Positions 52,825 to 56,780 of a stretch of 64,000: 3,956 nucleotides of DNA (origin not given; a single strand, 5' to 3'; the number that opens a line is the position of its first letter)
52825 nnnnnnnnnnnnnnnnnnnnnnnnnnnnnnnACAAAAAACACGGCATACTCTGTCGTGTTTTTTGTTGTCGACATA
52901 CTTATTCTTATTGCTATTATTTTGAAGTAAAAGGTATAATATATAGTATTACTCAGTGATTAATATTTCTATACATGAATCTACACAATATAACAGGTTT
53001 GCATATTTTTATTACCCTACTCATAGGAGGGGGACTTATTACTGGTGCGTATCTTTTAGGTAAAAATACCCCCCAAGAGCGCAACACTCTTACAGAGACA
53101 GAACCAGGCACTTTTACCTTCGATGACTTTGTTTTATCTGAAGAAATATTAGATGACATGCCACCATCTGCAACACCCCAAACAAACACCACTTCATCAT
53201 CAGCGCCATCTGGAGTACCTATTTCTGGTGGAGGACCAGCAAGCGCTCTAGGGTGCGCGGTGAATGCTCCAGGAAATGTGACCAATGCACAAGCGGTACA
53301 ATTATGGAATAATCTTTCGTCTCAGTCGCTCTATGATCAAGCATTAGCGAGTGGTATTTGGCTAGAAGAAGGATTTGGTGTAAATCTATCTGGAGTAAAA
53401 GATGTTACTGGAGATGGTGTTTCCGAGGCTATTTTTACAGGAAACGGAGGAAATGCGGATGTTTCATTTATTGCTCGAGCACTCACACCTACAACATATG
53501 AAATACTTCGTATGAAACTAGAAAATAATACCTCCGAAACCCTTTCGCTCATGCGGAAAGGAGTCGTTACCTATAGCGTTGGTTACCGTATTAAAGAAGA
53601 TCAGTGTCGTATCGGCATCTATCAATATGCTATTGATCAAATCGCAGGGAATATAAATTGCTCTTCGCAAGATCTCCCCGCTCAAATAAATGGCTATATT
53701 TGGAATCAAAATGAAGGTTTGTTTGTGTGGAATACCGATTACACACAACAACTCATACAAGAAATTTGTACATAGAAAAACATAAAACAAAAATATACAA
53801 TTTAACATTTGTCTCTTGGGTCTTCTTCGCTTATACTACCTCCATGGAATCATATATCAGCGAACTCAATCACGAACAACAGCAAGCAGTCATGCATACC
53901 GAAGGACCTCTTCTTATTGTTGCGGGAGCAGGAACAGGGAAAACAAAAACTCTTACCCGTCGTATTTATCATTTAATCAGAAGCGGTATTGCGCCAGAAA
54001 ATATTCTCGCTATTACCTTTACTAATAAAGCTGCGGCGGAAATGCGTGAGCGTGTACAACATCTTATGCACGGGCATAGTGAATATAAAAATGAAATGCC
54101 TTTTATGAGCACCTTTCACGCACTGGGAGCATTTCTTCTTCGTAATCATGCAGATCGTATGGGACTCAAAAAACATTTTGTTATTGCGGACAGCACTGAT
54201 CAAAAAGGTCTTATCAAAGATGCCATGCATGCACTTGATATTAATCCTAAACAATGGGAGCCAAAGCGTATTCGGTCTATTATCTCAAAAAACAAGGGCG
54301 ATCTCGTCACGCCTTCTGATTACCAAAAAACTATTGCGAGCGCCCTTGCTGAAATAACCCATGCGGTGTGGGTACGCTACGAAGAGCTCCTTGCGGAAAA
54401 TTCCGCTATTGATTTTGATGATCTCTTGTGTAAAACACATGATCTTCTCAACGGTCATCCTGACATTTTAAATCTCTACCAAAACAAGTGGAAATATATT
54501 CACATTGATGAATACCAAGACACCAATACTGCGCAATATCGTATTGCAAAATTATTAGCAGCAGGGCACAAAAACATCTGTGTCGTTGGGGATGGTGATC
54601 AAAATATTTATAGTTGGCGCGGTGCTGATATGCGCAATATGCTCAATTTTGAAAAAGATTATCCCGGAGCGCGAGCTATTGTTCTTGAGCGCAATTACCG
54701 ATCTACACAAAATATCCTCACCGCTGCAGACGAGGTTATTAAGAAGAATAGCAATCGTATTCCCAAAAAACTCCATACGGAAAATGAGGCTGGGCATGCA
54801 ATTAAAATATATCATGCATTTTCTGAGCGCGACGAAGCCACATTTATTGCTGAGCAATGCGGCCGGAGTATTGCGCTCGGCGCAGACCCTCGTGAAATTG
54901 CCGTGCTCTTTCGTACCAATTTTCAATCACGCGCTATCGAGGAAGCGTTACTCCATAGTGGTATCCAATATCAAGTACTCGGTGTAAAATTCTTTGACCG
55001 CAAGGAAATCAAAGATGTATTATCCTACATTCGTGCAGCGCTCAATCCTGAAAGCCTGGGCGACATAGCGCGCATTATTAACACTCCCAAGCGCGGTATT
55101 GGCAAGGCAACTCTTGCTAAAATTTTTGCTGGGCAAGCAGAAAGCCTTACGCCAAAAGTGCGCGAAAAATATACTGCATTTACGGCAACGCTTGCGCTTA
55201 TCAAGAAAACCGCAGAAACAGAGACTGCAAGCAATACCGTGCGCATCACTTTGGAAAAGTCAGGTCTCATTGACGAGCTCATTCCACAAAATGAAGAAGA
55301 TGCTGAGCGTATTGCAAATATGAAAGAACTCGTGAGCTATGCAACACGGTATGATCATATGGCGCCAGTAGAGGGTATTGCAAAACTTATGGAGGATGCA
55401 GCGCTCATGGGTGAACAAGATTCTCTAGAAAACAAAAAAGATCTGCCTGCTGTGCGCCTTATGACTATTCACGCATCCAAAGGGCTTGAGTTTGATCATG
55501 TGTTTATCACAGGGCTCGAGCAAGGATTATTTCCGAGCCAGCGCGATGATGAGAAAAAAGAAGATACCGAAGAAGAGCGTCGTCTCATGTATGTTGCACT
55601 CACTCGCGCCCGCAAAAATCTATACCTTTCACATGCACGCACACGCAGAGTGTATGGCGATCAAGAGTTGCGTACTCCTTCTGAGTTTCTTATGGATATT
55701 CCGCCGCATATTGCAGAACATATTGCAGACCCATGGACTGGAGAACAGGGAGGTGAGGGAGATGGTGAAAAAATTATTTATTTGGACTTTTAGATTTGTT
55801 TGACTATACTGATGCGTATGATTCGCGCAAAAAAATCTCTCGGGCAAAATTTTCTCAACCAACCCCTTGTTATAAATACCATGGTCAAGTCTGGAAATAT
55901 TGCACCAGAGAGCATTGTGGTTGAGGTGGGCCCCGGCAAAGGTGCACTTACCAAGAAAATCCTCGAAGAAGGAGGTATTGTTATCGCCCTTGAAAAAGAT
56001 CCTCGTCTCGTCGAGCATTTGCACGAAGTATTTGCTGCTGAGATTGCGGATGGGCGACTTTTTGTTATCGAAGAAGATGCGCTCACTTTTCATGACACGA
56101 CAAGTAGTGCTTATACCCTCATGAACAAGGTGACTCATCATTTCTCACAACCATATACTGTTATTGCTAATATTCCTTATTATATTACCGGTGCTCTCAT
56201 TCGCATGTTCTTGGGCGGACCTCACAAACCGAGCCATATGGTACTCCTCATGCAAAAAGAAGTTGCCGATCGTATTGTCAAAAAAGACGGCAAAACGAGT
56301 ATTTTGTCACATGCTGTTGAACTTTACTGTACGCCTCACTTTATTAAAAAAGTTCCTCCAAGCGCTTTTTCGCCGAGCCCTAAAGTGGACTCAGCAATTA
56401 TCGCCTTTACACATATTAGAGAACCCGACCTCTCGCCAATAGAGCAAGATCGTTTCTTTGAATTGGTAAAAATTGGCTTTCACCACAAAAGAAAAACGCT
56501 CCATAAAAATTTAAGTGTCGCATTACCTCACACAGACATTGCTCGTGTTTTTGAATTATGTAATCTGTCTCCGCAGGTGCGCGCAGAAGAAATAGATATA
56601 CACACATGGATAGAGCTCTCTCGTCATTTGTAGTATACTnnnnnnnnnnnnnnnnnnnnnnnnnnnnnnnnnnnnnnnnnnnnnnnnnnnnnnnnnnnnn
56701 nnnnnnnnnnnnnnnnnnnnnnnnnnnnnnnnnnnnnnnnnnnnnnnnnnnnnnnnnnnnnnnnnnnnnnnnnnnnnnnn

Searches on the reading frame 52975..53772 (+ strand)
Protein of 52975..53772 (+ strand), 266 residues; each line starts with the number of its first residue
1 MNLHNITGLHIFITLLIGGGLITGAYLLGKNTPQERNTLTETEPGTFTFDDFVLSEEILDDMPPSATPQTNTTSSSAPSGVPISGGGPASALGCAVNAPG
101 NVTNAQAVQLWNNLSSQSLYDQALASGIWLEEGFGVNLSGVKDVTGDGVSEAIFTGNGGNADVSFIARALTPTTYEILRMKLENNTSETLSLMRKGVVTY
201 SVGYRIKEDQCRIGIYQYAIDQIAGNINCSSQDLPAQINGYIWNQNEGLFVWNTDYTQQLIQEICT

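Call 5: search_protein_families(library=pfam, proteins=[window:52975-53772:+], max_evalue=0.01)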
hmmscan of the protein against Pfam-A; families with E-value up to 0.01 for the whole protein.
window:52975-53772:+ (266 aa): 0 families

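Call 20: search_protein_families(library=ncbifam, proteins=[window:52975-53772:+], max_evalue=0.01)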
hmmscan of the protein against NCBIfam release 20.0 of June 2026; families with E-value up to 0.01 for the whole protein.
window:52975-53772:+ (266 aa): 0 families

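Call 26: search_protein_families(library=phrogs, proteins=[window:52975-53772:+], max_evalue=0.01)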
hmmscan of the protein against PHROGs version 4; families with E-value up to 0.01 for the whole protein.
window:52975-53772:+ (266 aa): 0 families

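Call 109: search_protein_families(library=pfam, proteins=[window:52975-53772:+], max_evalue=5)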
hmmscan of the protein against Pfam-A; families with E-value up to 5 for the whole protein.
window:52975-53772:+ (266 aa): 1 family
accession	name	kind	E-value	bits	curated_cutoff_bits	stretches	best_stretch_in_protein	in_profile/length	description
PF15658.11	Latrotoxin_C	-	0.031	14.5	25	1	104-183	17-98/137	Latrotoxin C-terminal domain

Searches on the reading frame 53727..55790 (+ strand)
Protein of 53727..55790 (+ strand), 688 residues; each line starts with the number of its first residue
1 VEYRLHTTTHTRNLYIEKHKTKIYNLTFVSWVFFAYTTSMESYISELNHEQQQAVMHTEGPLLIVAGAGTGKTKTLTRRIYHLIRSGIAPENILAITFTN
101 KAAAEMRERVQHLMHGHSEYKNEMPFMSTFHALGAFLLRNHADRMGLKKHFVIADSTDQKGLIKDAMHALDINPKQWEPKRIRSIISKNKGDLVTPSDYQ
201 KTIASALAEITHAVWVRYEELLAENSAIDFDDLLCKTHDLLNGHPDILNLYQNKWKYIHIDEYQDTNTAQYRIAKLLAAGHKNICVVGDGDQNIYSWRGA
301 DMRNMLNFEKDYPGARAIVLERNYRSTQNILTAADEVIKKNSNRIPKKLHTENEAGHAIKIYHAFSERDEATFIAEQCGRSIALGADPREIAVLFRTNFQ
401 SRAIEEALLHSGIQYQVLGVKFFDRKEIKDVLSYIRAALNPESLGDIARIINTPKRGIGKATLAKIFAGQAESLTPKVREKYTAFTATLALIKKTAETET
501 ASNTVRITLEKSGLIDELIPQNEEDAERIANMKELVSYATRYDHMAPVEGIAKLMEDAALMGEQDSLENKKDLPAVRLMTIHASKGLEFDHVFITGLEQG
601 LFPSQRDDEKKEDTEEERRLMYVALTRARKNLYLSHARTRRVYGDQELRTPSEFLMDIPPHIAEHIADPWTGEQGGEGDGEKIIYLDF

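Call 5: search_protein_families(library=pfam, proteins=[window:53727-55790:+], max_evalue=0.01)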
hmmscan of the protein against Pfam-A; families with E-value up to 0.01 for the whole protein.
window:53727-55790:+ (688 aa): 10 families
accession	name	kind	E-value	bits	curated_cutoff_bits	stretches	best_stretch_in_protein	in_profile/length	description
PF00580.27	UvrD-helicase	-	2.1e-89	300.3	23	1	47-313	1-271/271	UvrD/REP helicase N-terminal domain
PF13361.12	UvrD_C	-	4e-70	237.4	25.6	1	318-638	1-349/350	UvrD-like helicase C-terminal domain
PF13245.12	AAA_19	-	2.9e-22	79.7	25.1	1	51-296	1-132/134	AAA domain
PF13538.12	UvrD_C_2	-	1.2e-11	44.7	27.4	1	576-634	2-51/52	UvrD-like helicase C-terminal domain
PF13604.12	AAA_30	-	9.5e-08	32.4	27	1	46-110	1-66/191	AAA domain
PF01443.25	Viral_helicase1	-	1.1e-06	29.1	21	1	568-633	170-225/228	Viral superfamily 1 RNA helicase core domain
PF13086.12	AAA_11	-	0.00038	20.7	27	1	47-115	2-75/257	AAA domain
PF13087.12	AAA_12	-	0.00051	20.1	27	0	569-633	138-189/195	AAA domain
PF13173.12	AAA_14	-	0.00076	19.9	27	0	225-287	32-96/129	AAA domain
PF04851.21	ResIII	-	0.0024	18.2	22.5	1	51-119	8-82/164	Type III restriction enzyme, res subunit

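Call 55: find_related_loci(query=window:53727-55790:+, collection=genome_contigs, flank=10000)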
Query window:53727-55790:+ (688 aa) in genome_contigs; peptide patterns used: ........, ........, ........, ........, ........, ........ (x = any residue, [..] = any of these).
449 stretches matched a pattern; 386 encode a relative of the query (tblastn E <= 1e-3); the best 80 are kept; 80 distinct loci.
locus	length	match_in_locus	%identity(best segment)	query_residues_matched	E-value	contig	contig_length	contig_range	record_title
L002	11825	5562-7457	54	42-686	0e+0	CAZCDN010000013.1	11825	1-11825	MAG TPA_asm: uncultured Candidatus Saccharibacteria bacterium isolate SRP286056_co1_156 genome assembly, contig: NODE_69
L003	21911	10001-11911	54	43-686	0e+0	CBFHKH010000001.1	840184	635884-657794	MAG: Minisyncoccia bacterium isolate AGTU_16_bin_21_orig genome assembly, contig: AGTU_16_bin_21_orig_AGTU_16_c_00000000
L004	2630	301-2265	53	28-686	0e+0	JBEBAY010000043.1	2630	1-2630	MAG: Candidatus Parcubacteria bacterium isolate arikareeriver_2019_sw_WHONDRS-S19S_0023_B_bin.45 scaffold_1199682, whole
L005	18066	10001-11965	53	28-685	0e+0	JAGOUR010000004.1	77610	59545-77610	MAG: Candidatus Paceibacterota bacterium isolate Gw_Eff_bin_515 Gw_Eff_423_length_77610_cov_7.780055, whole genome shotg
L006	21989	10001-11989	52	30-688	0e+0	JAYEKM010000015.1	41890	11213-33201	MAG: Patescibacteria group bacterium isolate MAG137 MAG137_15, whole genome shotgun sequence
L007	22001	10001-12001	52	27-688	0e+0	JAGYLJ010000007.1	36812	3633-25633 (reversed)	Bacterium isolate M50B90 7, whole genome shotgun sequence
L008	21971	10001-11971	52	42-688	0e+0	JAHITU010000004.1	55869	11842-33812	MAG: Patescibacteria group bacterium isolate MM_PC_MetaG.mb.223 MM_PC_MetaG.mb.223_k141_210554, whole genome shotgun seq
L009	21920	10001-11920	53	43-685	0e+0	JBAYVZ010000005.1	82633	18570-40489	MAG: Candidatus Paceibacterota bacterium isolate SO_2016_LW3_71 scaffold00437_LW162_2016, whole genome shotgun sequence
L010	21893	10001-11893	54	46-676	0e+0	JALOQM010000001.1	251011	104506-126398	MAG: Candidatus Paceibacterota bacterium isolate Prado155 scaffold_5, whole genome shotgun sequence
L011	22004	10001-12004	50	20-686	0e+0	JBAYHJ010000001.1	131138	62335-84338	MAG: Candidatus Paceibacterota bacterium isolate SO_2016_GW1_147 scaffold00304_OW334_2016, whole genome shotgun sequence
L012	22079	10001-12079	48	16-688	0e+0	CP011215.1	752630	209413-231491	MAG: Candidatus Campbellbacteria bacterium GW2011_OD1_34_28 chromosome, complete genome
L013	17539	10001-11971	51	34-688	0e+0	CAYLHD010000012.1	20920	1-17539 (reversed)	MAG TPA_asm: uncultured Candidatus Saccharibacteria bacterium isolate binchicken_co243_277 genome assembly, contig: NODE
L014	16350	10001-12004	50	2-658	0e+0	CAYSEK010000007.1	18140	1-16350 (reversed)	MAG TPA_asm: uncultured Candidatus Saccharibacteria bacterium isolate SRP128015_co3_135 genome assembly, contig: NODE_31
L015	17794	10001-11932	53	49-688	0e+0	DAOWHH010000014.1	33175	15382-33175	MAG TPA_asm: bacterium isolate CSMAG_2012 CSMAG_2012_k141_4858575_length_33175_cov_17.8764, whole genome shotgun sequenc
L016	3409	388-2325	51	43-686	0e+0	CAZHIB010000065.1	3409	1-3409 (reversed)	MAG TPA_asm: uncultured Candidatus Saccharibacteria bacterium isolate binchicken_co269_246 genome assembly, contig: NODE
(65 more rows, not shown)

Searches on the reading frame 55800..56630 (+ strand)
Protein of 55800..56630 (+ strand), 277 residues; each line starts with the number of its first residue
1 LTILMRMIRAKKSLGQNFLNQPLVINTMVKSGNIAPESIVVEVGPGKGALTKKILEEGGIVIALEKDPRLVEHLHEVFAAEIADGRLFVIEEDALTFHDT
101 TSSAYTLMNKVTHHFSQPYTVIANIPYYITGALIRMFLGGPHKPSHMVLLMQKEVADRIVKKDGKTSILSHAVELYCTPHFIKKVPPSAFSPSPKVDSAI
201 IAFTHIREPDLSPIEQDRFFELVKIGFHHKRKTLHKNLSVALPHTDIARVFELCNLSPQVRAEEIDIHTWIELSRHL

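Call 5: search_protein_families(library=pfam, proteins=[window:55800-56630:+], max_evalue=0.01)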
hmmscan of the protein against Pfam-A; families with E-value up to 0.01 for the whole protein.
window:55800-56630:+ (277 aa): 4 families
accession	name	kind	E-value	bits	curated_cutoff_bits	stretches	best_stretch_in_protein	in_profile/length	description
PF00398.26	RrnaAD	-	3.3e-50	171.1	24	1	9-273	3-257/263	Ribosomal RNA adenine dimethylase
PF13649.12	Methyltransf_25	-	0.00014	22.9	27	1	40-119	1-81/97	Methyltransferase domain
PF08241.18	Methyltransf_11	-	0.0023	19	21.2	1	41-125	1-83/95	Methyltransferase domain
PF08242.18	Methyltransf_12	-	0.0091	17.1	30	0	41-125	1-88/98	Methyltransferase domain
